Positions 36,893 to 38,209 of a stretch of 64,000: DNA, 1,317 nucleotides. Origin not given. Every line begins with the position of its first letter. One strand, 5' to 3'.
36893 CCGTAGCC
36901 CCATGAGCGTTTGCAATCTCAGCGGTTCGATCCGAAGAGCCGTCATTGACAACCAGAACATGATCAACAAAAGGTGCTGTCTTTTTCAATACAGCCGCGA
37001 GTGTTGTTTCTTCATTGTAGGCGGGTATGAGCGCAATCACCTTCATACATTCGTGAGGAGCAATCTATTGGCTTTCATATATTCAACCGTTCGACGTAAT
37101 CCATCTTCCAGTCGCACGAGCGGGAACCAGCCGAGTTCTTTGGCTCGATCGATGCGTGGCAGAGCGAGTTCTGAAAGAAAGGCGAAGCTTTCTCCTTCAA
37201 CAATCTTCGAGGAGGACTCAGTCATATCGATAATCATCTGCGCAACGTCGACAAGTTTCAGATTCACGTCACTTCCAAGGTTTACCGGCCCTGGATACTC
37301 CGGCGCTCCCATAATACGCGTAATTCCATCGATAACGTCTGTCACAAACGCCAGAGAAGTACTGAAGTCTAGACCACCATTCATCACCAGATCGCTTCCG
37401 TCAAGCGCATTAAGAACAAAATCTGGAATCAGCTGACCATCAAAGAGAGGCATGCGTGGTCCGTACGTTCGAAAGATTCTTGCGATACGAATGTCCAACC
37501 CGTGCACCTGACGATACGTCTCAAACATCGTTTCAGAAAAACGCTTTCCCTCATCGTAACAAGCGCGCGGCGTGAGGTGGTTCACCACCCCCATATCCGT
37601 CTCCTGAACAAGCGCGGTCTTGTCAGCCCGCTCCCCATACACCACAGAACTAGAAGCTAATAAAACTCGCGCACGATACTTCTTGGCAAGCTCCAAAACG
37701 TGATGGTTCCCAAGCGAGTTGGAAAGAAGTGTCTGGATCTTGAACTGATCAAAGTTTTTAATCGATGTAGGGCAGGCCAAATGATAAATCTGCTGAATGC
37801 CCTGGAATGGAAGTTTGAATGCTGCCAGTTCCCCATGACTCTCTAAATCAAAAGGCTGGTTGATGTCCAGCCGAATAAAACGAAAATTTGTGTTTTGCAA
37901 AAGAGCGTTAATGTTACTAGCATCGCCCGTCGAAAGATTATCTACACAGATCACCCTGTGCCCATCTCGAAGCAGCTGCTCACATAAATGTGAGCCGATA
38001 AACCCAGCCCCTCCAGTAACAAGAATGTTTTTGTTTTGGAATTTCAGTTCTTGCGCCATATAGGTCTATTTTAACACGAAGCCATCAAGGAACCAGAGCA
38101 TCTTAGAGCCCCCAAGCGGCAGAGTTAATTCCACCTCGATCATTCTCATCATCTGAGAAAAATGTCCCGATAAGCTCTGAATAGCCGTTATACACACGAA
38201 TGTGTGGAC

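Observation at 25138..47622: Candidate protein O-glycosylation system: PMT/ArnT-like GT-C transferase, Ppm1/DPM1-like GT2 and Wzy_C protein next to a 1232-aa Ser/Thr-rich surface protein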

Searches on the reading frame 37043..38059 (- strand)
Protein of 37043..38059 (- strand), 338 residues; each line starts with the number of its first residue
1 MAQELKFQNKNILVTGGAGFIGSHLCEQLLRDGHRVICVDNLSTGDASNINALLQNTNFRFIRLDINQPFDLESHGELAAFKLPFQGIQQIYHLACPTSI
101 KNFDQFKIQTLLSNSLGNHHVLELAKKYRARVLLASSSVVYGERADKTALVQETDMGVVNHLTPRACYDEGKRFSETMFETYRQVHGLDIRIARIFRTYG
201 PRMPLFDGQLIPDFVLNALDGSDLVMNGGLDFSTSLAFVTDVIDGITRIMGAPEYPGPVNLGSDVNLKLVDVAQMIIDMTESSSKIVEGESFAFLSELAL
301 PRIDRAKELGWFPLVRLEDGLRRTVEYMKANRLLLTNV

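Call 4: search_protein_families(library=pfam, proteins=[window:37043-38059:-], max_evalue=0.01)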
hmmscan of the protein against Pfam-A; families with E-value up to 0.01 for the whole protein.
window:37043-38059:- (338 aa): 8 families
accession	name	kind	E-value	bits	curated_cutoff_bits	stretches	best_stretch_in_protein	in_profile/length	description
PF01370.27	Epimerase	-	1.8e-39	136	20.9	1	12-262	1-240/240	NAD dependent epimerase/dehydratase family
PF16363.11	GDP_Man_Dehyd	-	3.8e-36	125.6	27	1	13-322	1-330/332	GDP-mannose 4,6 dehydratase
PF07993.18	NAD_binding_4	-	1.4e-10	41.2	20.1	2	86-195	87-204/258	Male sterility protein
PF01073.25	3Beta_HSD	-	2.4e-09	37.1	22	1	13-178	1-156/280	3-beta hydroxysteroid dehydrogenase/isomerase family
PF02719.21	Polysacc_synt_2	-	5.8e-07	29.4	20.2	1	12-134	1-124/293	Polysaccharide biosynthesis protein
PF08659.16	KR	-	2.9e-05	24.5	22.6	1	12-140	3-140/180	KR domain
PF00106.31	adh_short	-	3.2e-05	23.9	26.6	1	10-71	1-63/195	short chain dehydrogenase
PF04321.23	RmlD_sub_bind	-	7.7e-05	22.3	27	1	11-200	2-156/287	RmlD substrate binding domain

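Call 10: search_protein_families(library=ncbifam, proteins=[window:37043-38059:-], max_evalue=0.1)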
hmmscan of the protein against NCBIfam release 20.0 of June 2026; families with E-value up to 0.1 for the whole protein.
window:37043-38059:- (338 aa): 120 families (the best 25 are shown)
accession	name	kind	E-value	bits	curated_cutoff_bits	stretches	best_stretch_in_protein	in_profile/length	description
TIGR01181.1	dTDP_gluc_dehyt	equivalog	2.8e-30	105.5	365.1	1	11-333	1-316/321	dTDP-glucose 4,6-dehydratase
TIGR04180.1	EDH_00030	hypoth_equivalog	2.9e-24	85.7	475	1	12-288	1-264/297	NAD-dependent 4,6-dehydratase LegB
TIGR01179.1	galE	equivalog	2e-22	79.5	262.3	1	11-202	1-180/332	UDP-glucose 4-epimerase GalE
NF007582.0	PRK10217.1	equivalog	8.5e-19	67.9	698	1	10-333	2-336/355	dTDP-glucose 4,6-dehydratase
NF007490.0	PRK10084.1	subfamily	4e-18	65.5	649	1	11-336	2-342/361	dTDP-glucose 4,6-dehydratase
TIGR02197.1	heptose_epim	equivalog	2.3e-15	56.6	274.6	1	12-202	1-174/316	ADP-glyceromanno-heptose 6-epimerase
NF008872.0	PRK11908.1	equivalog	7.2e-14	51.6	294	1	10-330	2-337/349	bifunctional UDP-4-keto-pentose/UDP-xylose synthase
NF005998.1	PRK08125.1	equivalog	2.8e-13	49.1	777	1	8-252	314-553/649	bifunctional UDP-4-amino-4-deoxy-L-arabinose formyltransferase/UDP-glucuronic acid oxidase ArnA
NF007956.0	PRK10675.1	subfamily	1.3e-11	44.3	394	1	11-180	2-161/338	UDP-glucose 4-epimerase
NF043036.1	ErythonDh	equivalog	2.8e-10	39.9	325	1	11-194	2-175/321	D-erythronate dehydrogenase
TIGR03466.1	HpnA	hypoth_equivalog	4.1e-09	35.8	367.65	1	11-149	2-125/327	hopanoid-associated sugar epimerase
NF011728.1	PRK15181.1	equivalog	4.3e-09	35.8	760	1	5-244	11-243/348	Vi polysaccharide biosynthesis UDP-N-acetylglucosaminuronic acid C-4 epimerase TviC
TIGR02622.1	CDP_4_6_dhtase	equivalog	2.9e-08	33.3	278.45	1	7-156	2-147/352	CDP-glucose 4,6-dehydratase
TIGR01746.1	Thioester-redct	subfamily_domain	3.2e-08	33.2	213.35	2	11-39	1-31/371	thioester reductase domain-containing protein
NF047922.1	GDPFucSynFcl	equivalog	3.7e-08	33.2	500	1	67-328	34-301/308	GDP-L-fucose synthase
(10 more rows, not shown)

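Call 55: search_solved_structures(query=window:37043-38059:-, max_evalue=1e-10)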
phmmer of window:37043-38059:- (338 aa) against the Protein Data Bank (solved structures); distinct sequences matched with E-value up to 1e-10: 58.
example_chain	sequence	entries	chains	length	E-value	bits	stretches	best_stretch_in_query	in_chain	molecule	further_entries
2b69_A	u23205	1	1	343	1.9e-64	221.1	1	8-330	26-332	UDP-glucuronate decarboxylase 1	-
4gll_A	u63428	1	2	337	2.4e-64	220.7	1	8-330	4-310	UDP-glucuronic acid decarboxylase 1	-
4m55_A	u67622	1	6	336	1.5e-63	218.1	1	9-330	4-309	UDP-glucuronic acid decarboxylase 1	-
4lk3_A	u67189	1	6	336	2e-63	217.6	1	9-330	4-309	UDP-glucuronic acid decarboxylase 1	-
8vr2_A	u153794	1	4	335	5.4e-26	94.7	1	6-332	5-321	NAD-dependent epimerase/dehydratase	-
4zrm_A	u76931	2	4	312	2.1e-24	89.4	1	10-329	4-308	UDP-glucose 4-epimerase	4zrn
6bwl_A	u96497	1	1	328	1.2e-23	87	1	11-332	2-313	Pal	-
7ys8_A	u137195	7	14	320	8.9e-23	84.1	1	12-329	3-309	UDP-glucose 4-epimerase | UDP-glucose 4-epimerase along with EC 5.1.3.2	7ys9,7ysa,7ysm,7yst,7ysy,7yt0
6bi4_A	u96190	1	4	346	1.2e-22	83.7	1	6-331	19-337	dTDP-glucose 4,6-dehydratase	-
8rdg_A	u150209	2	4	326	6.4e-22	81.3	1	11-332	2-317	SDR family NAD(P)-dependent oxidoreductase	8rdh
8rdi_A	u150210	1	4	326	2.3e-21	79.5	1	11-332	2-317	SDR family NAD(P)-dependent oxidoreductase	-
6pmh_A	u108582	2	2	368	1.2e-20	77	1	7-332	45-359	UDP-glucose 4-epimerase related protein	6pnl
6wjb_A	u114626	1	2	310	3.2e-20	75.7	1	10-267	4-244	NAD-dependent epimerase/dehydratase family protein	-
6wj9_A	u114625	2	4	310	1.5e-19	73.5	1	10-267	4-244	NAD-dependent epimerase/dehydratase family protein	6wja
1r6d_A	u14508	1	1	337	2.7e-19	72.6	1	12-332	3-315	TDP-glucose-4,6-dehydratase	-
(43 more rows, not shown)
